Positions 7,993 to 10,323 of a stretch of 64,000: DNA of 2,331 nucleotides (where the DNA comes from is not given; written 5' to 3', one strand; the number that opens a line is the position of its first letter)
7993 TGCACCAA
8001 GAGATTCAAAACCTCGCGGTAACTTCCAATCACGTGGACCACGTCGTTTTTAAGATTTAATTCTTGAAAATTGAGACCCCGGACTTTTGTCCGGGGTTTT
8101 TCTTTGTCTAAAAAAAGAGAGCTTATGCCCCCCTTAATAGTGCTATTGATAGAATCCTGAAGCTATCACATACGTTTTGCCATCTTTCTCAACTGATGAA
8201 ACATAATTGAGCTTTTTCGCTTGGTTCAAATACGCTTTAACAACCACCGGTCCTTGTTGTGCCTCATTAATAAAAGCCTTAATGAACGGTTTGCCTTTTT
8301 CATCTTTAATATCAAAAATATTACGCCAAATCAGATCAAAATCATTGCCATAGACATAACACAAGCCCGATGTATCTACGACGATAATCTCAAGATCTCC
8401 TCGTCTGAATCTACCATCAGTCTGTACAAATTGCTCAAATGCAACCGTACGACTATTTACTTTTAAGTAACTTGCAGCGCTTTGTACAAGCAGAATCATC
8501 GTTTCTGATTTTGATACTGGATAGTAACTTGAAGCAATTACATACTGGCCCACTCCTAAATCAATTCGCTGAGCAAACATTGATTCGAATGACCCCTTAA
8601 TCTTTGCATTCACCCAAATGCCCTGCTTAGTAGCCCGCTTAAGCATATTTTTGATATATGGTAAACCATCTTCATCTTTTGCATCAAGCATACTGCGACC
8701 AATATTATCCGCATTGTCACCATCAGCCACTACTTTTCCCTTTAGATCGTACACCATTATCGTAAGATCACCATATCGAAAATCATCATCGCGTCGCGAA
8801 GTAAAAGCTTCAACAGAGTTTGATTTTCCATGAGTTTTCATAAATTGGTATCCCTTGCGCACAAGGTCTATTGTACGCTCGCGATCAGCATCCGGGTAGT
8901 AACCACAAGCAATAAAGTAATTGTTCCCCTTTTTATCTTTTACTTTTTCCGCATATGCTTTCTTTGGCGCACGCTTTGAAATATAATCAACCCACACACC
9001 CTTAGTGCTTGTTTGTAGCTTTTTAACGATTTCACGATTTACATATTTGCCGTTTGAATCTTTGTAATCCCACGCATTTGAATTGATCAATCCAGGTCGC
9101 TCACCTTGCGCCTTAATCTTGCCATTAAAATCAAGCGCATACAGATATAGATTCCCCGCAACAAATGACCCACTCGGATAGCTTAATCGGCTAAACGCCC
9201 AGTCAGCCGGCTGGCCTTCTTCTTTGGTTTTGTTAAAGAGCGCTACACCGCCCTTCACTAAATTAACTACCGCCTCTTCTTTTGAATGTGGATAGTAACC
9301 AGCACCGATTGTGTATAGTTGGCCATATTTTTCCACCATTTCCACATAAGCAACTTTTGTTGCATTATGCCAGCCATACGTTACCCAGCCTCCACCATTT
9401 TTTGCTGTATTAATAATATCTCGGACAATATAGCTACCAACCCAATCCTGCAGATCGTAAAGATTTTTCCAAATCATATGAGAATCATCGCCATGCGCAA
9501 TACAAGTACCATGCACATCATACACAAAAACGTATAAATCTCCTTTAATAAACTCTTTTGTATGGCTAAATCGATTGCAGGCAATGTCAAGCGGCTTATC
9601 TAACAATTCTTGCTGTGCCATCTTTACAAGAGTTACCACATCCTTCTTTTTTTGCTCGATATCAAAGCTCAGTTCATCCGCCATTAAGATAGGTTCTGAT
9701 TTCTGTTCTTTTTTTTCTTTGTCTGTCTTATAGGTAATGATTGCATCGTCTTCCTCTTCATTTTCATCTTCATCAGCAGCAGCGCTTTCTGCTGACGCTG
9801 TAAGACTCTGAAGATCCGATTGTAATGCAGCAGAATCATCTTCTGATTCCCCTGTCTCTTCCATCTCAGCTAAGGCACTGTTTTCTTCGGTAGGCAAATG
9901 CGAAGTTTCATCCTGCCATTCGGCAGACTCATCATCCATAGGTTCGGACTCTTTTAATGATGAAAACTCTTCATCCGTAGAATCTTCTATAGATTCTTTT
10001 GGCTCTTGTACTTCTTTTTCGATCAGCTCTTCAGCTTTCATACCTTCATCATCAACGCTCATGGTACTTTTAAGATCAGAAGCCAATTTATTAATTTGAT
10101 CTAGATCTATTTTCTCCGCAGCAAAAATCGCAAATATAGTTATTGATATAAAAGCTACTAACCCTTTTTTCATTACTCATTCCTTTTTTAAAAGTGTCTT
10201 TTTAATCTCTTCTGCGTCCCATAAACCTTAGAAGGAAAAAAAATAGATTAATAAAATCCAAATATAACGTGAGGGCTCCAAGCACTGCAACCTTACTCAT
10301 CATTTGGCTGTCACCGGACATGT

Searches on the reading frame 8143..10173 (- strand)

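Call 68: search_protein_families(library=pfam, proteins=[window:8143-10173:-], max_evalue=0.0001)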
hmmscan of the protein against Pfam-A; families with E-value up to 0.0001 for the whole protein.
window:8143-10173:- (676 aa): 3 families
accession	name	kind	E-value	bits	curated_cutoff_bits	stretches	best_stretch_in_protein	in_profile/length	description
PF17200.10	sCache_2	-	4.4e-33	114.8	25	2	208-294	50-141/155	Single Cache domain 2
PF08269.17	dCache_2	-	1.1e-26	94.2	26.5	2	208-310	90-198/298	Cache domain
PF17201.10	Cache_3-Cache_2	-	1.5e-05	24.9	27.7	0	475-516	209-249/299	Cache 3/Cache 2 fusion domain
